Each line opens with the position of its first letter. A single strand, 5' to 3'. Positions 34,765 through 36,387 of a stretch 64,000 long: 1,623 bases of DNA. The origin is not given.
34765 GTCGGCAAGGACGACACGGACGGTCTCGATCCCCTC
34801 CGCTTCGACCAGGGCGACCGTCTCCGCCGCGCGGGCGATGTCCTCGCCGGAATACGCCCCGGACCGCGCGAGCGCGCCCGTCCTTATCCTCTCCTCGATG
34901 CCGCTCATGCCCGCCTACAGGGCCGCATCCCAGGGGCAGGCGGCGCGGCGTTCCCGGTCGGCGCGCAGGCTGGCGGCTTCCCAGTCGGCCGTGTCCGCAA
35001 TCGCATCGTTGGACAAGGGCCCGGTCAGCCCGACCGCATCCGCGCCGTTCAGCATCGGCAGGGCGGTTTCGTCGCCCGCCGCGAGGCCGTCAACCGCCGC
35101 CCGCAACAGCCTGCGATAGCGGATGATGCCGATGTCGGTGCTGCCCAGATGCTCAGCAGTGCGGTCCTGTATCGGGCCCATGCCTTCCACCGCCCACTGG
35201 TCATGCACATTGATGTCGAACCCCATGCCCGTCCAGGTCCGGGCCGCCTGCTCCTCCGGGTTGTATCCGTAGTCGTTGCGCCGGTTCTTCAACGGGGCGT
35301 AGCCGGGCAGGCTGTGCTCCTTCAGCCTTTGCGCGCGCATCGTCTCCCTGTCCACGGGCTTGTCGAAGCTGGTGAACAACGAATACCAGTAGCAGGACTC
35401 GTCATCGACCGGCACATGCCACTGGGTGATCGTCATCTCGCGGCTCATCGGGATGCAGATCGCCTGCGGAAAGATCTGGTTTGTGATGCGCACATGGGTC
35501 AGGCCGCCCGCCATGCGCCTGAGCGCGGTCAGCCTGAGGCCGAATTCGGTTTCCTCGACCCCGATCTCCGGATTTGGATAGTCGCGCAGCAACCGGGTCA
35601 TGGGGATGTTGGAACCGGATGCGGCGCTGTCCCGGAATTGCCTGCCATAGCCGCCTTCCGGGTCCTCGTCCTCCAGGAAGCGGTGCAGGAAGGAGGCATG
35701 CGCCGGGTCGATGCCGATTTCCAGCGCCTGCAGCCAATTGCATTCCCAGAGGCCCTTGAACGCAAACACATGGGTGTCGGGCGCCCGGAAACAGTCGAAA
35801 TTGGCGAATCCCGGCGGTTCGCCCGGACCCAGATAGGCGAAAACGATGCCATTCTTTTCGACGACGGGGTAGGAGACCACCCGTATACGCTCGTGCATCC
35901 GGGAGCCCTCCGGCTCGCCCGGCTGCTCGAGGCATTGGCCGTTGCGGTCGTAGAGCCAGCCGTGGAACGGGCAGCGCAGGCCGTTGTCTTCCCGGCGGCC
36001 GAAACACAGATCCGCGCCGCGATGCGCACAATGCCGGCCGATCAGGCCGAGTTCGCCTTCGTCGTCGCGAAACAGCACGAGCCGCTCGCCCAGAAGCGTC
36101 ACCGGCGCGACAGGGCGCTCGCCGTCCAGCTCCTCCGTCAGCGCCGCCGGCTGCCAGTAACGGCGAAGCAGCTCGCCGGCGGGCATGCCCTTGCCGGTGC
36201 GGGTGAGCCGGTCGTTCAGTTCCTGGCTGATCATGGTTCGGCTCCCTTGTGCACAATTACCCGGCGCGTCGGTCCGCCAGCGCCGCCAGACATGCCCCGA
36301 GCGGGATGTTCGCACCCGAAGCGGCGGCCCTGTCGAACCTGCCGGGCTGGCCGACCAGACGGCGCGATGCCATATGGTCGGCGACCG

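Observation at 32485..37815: GS-like gamma-glutamyl ligase + alpha-only Rieske oxygenase with dedicated reductase and ferredoxin + orphan amino-acid-type binding protein: candidate gamma-glutamylation-dependent amine oxidation pathway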

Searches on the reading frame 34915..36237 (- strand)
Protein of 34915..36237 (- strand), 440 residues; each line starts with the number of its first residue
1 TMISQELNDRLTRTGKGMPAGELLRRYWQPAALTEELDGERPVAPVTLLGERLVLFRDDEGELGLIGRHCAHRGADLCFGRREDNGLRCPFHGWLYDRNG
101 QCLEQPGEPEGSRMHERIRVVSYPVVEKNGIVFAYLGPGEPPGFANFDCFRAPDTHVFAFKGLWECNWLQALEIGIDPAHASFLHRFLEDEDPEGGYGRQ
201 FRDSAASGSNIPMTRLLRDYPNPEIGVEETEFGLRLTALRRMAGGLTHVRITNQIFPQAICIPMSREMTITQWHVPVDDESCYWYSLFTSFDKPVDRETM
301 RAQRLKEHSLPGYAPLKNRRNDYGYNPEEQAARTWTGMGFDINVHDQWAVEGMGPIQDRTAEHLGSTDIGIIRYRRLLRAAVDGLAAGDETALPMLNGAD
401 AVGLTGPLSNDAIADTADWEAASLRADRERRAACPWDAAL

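Call 5: search_protein_families(library=pfam, proteins=[window:34915-36237:-])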
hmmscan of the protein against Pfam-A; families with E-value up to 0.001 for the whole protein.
window:34915-36237:- (440 aa): 3 families
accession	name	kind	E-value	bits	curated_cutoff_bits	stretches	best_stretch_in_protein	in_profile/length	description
PF19301.5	LigXa_C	-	3.7e-27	95.7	27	1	135-391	2-255/304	LigXa C-terminal domain like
PF00355.32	Rieske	-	5.7e-18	65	20.3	1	28-110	2-83/88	Rieske [2Fe-2S] domain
PF11723.14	Aromatic_hydrox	-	1.5e-05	25.1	24.4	0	135-186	1-53/241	Homotrimeric ring hydroxylase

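Call 6: search_protein_families(library=ncbifam, proteins=[window:34915-36237:-])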
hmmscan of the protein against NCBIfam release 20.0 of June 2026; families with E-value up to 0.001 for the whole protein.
window:34915-36237:- (440 aa): 7 families
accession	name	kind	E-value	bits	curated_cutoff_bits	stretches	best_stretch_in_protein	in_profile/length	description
NF052579.1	BetMthstMoxSdmAMthl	equivalog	3e-15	56.1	600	1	27-141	17-129/351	4beta-methylsterol monooxygenase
TIGR03229.1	benzo_1_2_benA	equivalog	1.7e-07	30.4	780.95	1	53-104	64-116/433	benzoate 1,2-dioxygenase large subunit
NF041684.1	ant_diox_AndAc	equivalog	1.1e-06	27.5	750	1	48-103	66-123/418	anthranilate 1,2-dioxygenase large subunit AndAc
TIGR03228.1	anthran_1_2_A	equivalog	5.4e-06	25.4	671.9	1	30-108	41-122/438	anthranilate 1,2-dioxygenase large subunit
NF058607.1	GlBtMonoOxGbcA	equivalog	6e-06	25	670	1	24-104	52-133/420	glycine betaine monooxygenase oxygenase subunit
NF041683.1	ant_diox_AndAb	equivalog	0.00027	21.1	150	1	28-103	2-76/100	anthranilate 1,2-dioxygenase ferredoxin subunit AndAb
NF042946.1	3PPDioc_HcaE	equivalog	0.00063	18.9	830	0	49-113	59-125/450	3-phenylpropionate/cinnamic acid dioxygenase subunit alpha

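Call 9: find_homologous_proteins(query=window:34915-36237:-, max_evalue=1e-20)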
Query window:34915-36237:- (440 aa): 7846 proteins with E <= 1e-20 among 8000 candidates; the best 120 are listed.
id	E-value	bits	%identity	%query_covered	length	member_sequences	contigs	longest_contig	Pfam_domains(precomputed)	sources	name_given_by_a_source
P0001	0.0e+0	1041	100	100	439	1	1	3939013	PF11723.15,PF19301.6,PF00355.33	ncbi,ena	-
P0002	1.0e-283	959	91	100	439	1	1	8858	PF19301.6,PF00355.33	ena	-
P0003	1.1e-282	956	91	100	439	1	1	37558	PF19301.6,PF00355.33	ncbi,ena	-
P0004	2.7e-277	938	89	100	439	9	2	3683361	PF19301.6,PF00355.33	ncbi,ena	-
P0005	1.6e-275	932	88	100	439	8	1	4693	PF19301.6,PF00355.33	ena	-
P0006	3.7e-273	924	88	100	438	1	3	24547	PF19301.6,PF00355.33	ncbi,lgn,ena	-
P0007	9.7e-273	923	88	100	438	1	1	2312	PF19301.6,PF00355.33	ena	-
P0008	2.0e-272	922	88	100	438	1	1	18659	PF19301.6,PF00355.33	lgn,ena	-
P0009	7.0e-272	920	87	100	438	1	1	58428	PF19301.6,PF00355.33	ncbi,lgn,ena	-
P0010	1.6e-271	919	87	100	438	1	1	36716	PF19301.6,PF00355.33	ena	-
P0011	2.2e-271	918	87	100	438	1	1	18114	PF19301.6,PF00355.33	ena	-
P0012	4.2e-271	917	87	100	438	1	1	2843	PF19301.6,PF00355.33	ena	-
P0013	4.9e-271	917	87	100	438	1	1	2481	PF19301.6,PF00355.33,PF19112.7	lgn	-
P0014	5.0e-271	917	87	100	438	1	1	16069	PF19301.6,PF00355.33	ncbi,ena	-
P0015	5.7e-270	914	87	100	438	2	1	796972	PF19301.6,PF00355.33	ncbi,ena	-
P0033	4.7e-254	861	81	100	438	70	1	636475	PF19301.6,PF00355.33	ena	-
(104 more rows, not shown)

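Call 10: find_related_loci(query=window:34915-36237:-, collection=genome_contigs, flank=10000)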
Query window:34915-36237:- (440 aa) in genome_contigs; peptide patterns used: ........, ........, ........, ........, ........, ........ (x = any residue, [..] = any of these).
599 stretches matched a pattern (row limit reached: there are more); 597 encode a relative of the query (tblastn E <= 1e-3); the best 80 are kept; 80 distinct loci.
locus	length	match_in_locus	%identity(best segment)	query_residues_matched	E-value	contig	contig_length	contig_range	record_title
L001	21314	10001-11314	87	2-440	0e+0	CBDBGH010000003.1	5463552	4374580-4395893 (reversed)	MAG: Alphaproteobacteria bacterium isolate b99f4e08-eaad-4535-8bab-8af14a35acd4 genome assembly, contig: contig_2, whole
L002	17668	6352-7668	81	1-440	0e+0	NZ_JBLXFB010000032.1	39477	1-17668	MAG: Antarctobacter sp. isolate ET02-05 T02maxbin_out.015_metabat.1RE.5K@32, whole genome shotgun sequence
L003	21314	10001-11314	80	2-440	0e+0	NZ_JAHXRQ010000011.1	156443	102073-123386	Mameliella sp. CS4 NODE_11_length_156443_cov_159.300954, whole genome shotgun sequence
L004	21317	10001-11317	76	1-440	0e+0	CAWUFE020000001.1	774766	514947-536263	MAG: Rhizobiaceae bacterium isolate 2a1c93a1-b5bb-4fff-98e9-bbfee3ad1fdc genome assembly, contig: contig_1, whole genome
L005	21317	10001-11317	73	1-440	0e+0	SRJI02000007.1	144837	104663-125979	Carideicomes alvinocaridis strain SCR17 scaffold_6, whole genome shotgun sequence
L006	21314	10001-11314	74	2-440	0e+0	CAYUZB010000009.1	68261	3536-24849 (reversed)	MAG TPA_asm: uncultured Granulosicoccaceae bacterium isolate SRP114822_co2_94 genome assembly, contig: NODE_315_length_6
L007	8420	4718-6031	75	2-440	0e+0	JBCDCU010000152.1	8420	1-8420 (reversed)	MAG: Pseudomonadota bacterium isolate P01_G01_bin.24 k141_1881580_length_8420_cov_28.3393, whole genome shotgun sequence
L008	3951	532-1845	71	1-440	0e+0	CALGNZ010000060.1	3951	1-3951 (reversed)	MAG: uncultured Granulosicoccaceae bacterium isolate L4_Bin_METABAT__61_1_1 genome assembly, contig: c_000001163327, who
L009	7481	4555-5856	73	2-436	0e+0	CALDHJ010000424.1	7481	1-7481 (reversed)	MAG: uncultured Granulosicoccaceae bacterium isolate B4_Bin_Bin_33_sub_1 genome assembly, contig: c_000000198001, whole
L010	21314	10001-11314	73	2-440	0e+0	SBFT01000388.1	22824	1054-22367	MAG: Rhodobacteraceae bacterium isolate M0106 scaffold_103_1, whole genome shotgun sequence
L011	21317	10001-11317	72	2-440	0e+0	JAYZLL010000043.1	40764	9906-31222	MAG: Pseudomonadota bacterium isolate XB_MAG305 DB_MAG305_0043, whole genome shotgun sequence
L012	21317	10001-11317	72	2-440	0e+0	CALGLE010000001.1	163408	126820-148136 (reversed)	MAG: uncultured Granulosicoccaceae bacterium isolate R2_Bin_Bin_3_sub_1 genome assembly, contig: c_000000492160, whole g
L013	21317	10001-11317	72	2-440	0e+0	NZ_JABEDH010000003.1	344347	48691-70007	Sulfitobacter sp. M05 NODE_3, whole genome shotgun sequence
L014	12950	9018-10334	73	2-440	0e+0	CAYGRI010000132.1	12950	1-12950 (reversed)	MAG TPA_asm: uncultured Maritimibacter sp. isolate ERP117304_co3_248 genome assembly, contig: NODE_6751_length_12950_cov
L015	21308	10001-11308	75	2-440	0e+0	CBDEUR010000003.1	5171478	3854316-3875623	MAG: Thalassobaculaceae bacterium isolate 9680daae-e748-40cc-8a79-668ff9b0da7a genome assembly, contig: contig_3, whole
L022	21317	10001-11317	71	2-440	0e+0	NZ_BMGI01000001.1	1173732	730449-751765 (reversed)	Sinisalibacter lacisalsi strain CGMCC 1.12922 sequence01, whole genome shotgun sequence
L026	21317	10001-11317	71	2-440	0e+0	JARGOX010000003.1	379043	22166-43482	MAG: Rhizobiaceae bacterium isolate bin_ji_oxhcr1.012 NODE_18_length_379043_cov_14.794007, whole genome shotgun sequence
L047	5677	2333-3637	68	2-439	0e+0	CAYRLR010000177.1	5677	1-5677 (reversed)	MAG TPA_asm: uncultured Anderseniella sp. isolate binchicken_co47_128 genome assembly, contig: NODE_11805_length_5677_co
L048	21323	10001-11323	65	1-440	0e+0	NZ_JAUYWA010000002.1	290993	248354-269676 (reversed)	Oceanobacter sp. 1_MG-2023 strain 4A09 DKBNHMCG_2, whole genome shotgun sequence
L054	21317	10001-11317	69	2-440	0e+0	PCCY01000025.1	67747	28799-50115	MAG: Roseobacter sp. isolate NP10 94075, whole genome shotgun sequence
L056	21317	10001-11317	73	2-440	0e+0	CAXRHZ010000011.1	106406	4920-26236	MAG: Maritimibacter sp. isolate YZ12D_1.70 genome assembly, contig: k141_223577, whole genome shotgun sequence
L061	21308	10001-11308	62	2-436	0e+0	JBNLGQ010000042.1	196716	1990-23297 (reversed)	MAG: Gammaproteobacteria bacterium isolate C1.bin.13.orig k141_696525, whole genome shotgun sequence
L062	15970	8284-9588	63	2-436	0e+0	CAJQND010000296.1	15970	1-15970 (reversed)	MAG: uncultured Rhizobiales bacterium isolate 10_20180412_Bin_METABAT_121_1 genome assembly, contig: c_000013325094, who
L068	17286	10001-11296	62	1-436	0e+0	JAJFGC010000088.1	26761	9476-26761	MAG: Marinicaulis sp. isolate OFTM304 OFTM304_87, whole genome shotgun sequence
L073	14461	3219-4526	61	2-439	0e+0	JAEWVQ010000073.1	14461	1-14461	MAG: Proteobacteria bacterium isolate OH_SDB_69 k127_696931, whole genome shotgun sequence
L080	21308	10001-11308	61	2-439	0e+0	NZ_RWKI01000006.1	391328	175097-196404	Variovorax sp. MHTC-1 6, whole genome shotgun sequence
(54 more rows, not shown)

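Call 19: search_solved_structures(query=window:34915-36237:-, max_evalue=0.001)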
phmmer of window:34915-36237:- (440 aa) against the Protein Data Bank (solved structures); distinct sequences matched with E-value up to 0.001: 43.
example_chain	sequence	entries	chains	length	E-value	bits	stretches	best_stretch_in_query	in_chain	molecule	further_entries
9ina_A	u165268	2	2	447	2.2e-70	240.8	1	3-397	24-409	Rieske (2Fe-2S) domain protein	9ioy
7fhr_A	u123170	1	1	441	3.8e-58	200.5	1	2-411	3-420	Putative Phthalate 4,5-dioxygenase, subunit alpha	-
7fjl_A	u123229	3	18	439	5.2e-58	200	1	2-420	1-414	Rieske (2Fe-2S) domain protein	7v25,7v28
3gcf_A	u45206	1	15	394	1.5e-18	69.9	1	26-186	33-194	Terminal oxygenase component of carbazole 1,9a-dioxygenase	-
4nbf_A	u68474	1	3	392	2e-18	69.5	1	24-186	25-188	Terminal oxygenase component of carbazole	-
1ww9_A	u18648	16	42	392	2e-18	69.5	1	24-186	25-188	terminal oxygenase component of carbazole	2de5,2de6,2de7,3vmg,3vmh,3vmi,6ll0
4nbg_A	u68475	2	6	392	2.1e-18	69.4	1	24-295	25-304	Terminal oxygenase component of carbazole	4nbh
4nb8_A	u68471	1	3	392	2.1e-18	69.4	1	24-186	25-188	Terminal oxygenase component of carbazole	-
4nb9_A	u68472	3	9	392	2.1e-18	69.4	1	24-186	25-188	Terminal oxygenase component of carbazole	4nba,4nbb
3gb4_A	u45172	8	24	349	2.3e-18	69.3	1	23-190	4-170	DdmC | Dicamba O-demethylase, oxygenase component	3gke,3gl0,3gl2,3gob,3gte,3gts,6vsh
4nbc_A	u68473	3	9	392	2.5e-18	69.2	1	24-186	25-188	Terminal oxygenase component of carbazole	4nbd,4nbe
3gkq_A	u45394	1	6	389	1.3e-15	60.2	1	24-186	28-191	Terminal oxygenase component of carbazole 1,9a-dioxygenase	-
6wnc_A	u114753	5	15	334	9.8e-15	57.3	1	28-187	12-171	SxtDIOX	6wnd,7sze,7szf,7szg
6wn3_A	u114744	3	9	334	1.1e-14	57.2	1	26-186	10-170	SxtT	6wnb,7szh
6icl_A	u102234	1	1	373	6.1e-14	54.7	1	23-185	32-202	Methylxanthine N3-demethylase NdmB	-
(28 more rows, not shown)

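Call 22: search_solved_structures(query=window:34915-36237:-, max_evalue=1e-50, show_alignments=3)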
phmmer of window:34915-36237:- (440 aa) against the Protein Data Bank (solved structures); distinct sequences matched with E-value up to 1e-50: 3.
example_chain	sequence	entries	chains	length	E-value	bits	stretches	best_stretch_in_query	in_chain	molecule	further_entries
9ina_A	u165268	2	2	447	2.2e-70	240.8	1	3-397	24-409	Rieske (2Fe-2S) domain protein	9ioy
7fhr_A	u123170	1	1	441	3.8e-58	200.5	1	2-411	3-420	Putative Phthalate 4,5-dioxygenase, subunit alpha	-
7fjl_A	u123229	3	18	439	5.2e-58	200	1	2-420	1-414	Rieske (2Fe-2S) domain protein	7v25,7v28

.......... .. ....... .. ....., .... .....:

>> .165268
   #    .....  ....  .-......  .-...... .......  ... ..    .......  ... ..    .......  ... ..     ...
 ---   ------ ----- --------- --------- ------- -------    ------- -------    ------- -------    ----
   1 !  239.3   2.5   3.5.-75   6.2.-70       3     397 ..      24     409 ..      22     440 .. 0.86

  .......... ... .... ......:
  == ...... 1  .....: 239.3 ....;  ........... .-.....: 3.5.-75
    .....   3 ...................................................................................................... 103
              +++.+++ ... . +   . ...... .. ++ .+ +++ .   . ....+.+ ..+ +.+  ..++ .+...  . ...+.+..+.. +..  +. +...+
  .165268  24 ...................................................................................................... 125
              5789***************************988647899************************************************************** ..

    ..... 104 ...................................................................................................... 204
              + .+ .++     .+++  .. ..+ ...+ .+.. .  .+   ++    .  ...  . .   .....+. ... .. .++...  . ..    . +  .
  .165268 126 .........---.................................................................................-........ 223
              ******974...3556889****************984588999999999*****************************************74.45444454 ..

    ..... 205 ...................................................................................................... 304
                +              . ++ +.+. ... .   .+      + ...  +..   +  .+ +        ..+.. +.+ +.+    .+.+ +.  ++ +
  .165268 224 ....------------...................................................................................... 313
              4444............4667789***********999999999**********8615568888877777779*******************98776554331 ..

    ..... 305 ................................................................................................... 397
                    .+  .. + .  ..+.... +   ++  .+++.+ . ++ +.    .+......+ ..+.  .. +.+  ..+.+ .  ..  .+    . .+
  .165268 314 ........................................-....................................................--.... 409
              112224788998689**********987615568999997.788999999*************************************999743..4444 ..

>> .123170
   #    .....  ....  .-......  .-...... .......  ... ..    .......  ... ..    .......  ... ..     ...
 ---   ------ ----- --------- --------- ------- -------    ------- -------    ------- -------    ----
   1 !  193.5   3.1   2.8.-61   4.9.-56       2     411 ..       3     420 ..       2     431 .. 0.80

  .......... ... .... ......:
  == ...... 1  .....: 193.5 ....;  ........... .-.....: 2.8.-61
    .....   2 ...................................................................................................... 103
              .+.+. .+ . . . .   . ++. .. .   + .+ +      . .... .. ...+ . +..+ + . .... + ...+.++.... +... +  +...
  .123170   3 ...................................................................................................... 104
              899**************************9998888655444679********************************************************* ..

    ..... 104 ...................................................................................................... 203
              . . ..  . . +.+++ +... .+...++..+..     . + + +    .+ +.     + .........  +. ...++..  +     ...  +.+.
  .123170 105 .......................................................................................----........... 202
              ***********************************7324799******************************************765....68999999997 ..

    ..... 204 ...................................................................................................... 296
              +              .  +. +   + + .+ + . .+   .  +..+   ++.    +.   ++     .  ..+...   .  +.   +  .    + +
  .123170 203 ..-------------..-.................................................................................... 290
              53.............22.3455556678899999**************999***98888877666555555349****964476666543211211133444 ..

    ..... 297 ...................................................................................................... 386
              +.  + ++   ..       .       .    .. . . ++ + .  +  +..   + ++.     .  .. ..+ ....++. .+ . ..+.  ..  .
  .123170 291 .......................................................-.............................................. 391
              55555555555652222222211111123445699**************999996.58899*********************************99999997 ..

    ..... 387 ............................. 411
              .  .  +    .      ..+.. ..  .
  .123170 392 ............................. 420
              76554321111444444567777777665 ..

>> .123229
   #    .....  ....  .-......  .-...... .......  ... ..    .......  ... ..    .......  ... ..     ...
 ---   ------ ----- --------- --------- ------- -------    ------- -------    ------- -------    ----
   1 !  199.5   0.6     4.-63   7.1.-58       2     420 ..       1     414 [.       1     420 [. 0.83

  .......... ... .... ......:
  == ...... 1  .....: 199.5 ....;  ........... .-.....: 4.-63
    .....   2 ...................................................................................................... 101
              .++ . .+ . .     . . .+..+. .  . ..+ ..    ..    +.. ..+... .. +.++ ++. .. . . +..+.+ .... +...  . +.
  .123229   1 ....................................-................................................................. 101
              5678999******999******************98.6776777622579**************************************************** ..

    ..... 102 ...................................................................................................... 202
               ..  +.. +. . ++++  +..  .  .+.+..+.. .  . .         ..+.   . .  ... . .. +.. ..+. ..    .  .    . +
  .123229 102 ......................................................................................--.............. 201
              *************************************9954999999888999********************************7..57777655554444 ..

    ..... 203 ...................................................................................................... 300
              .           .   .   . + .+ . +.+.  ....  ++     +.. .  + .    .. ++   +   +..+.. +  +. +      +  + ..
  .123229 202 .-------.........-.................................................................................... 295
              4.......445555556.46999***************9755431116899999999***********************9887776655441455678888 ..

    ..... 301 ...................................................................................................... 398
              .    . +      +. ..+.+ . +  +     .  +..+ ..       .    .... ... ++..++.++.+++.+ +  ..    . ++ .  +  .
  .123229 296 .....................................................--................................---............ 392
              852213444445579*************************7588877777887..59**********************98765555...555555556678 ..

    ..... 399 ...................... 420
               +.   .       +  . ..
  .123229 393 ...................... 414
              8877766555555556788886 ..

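Call 26: search_dna_similar(query=window:34915-36237:-, collection=plasmids, mode=protein, max_evalue=1e-60, max_rows=40)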
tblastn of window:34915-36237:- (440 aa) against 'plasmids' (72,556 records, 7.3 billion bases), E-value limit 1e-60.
Records with a match: 38; places in all: 47; records where one place covers at least 80% of the query: 38.
Best place of each record, by identity: 60-80% 5; <60% 33.
By first word of the organism name: Rhodococcus 6; Burkholderia 4; Caballeronia 3; Sinorhizobium 3; Methylobacterium 2; Cupriavidus 2; Novosphingobium 2; Paraburkholderia 2; Arthrobacter 2; Palleronia 1; and 11 more.
By predicted mobility (MOB-suite, as given by PLSDB): non-mobilizable 27; conjugative 6; mobilizable 5.
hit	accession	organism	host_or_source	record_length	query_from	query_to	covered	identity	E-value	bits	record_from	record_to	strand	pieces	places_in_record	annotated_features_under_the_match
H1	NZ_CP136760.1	Palleronia sp. LCG004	cell culture,Intertidal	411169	2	440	100%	62.0%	1e-172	543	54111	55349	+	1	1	aromatic ring-hydroxylating dioxygenase subunit alpha | hypothetical protein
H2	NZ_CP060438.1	Pseudooceanicola algae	whole organism,marine macroalga Fucus ...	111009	2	440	100%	60.9%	4e-172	541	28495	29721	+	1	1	aromatic ring-hydroxylating dioxygenase subunit alpha | hypothetical protein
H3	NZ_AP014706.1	Methylobacterium aquaticum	-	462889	1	440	100%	60.2%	3e-178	559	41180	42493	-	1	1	aromatic ring-hydroxylating dioxygenase subunit alpha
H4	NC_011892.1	Methylobacterium nodulans ORS 2060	-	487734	2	440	100%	60.1%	6e-178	558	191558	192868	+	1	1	aromatic ring-hydroxylating dioxygenase subunit alpha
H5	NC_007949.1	Polaromonas sp. JS666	-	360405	2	439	100%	60.0%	8e-179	561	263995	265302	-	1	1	aromatic ring-hydroxylating dioxygenase subunit alpha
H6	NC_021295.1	Caballeronia insecticola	-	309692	1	438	100%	58.9%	5e-175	550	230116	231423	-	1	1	aromatic ring-hydroxylating dioxygenase subunit alpha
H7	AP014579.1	Burkholderia sp. RPE67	Riptortus pedestris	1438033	2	438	99%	58.8%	5e-174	547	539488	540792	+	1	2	phthalate 4,5-dioxygenase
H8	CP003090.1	Burkholderia sp. YI23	-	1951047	2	438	99%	58.6%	2e-173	546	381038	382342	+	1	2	phthalate 4,5-dioxygenase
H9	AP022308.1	Burkholderia sp. SFA1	-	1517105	2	438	99%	58.6%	2e-173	545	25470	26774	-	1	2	ring-hydroxylating oxygenase subunit alpha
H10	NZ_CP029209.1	Nitratireductor sp. OM-1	-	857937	2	440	100%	58.3%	1e-172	543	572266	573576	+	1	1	aromatic ring-hydroxylating dioxygenase subunit alpha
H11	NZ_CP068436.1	Cupriavidus necator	heavy metal containmented soil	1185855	2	436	99%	58.6%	6e-173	544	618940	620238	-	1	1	none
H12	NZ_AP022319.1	Burkholderia sp. THE68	Togo hemipterus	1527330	2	438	99%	58.4%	4e-172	542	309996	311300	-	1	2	none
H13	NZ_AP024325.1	Caballeronia sp. NK8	-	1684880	2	438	99%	58.1%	3e-171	539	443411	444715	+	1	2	none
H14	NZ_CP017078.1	Novosphingobium resinovorum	single cell,soil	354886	2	440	100%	57.9%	4e-170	536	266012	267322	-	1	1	aromatic ring-hydroxylating dioxygenase subunit alpha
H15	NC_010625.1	Paraburkholderia phymatum STM815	-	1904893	1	431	98%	58.5%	3e-169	533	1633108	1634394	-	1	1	record has no annotation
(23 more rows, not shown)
